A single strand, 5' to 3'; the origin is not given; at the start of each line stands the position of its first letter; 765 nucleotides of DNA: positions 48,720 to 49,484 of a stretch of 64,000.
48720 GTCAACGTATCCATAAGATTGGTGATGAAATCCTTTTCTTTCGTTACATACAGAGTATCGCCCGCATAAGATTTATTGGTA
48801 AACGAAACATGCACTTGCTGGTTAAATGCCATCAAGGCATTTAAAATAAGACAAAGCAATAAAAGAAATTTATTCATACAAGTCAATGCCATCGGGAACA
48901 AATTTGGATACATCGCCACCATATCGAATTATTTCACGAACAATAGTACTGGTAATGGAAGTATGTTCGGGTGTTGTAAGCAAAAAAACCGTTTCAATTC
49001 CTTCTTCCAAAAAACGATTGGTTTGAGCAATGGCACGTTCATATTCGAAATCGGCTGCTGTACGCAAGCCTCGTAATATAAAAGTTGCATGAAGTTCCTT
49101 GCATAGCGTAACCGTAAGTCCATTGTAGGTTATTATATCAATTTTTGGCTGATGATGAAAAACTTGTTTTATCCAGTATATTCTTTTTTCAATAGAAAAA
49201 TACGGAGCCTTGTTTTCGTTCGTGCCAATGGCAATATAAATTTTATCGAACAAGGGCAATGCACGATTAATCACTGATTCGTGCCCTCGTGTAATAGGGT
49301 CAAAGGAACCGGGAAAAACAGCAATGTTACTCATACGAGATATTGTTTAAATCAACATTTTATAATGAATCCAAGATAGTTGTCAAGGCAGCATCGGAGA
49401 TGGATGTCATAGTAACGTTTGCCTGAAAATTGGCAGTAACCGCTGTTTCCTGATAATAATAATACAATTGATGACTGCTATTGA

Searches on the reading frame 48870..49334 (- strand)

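Call 49: search_protein_families(library=pfam, proteins=[window:48870-49334:-], max_evalue=0.00001)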
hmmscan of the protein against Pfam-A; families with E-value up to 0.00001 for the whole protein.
window:48870-49334:- (154 aa): 1 family
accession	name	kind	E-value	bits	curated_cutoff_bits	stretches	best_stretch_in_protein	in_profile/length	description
PF01467.32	CTP_transf_like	-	6.9e-18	65.6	21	1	6-134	1-132/133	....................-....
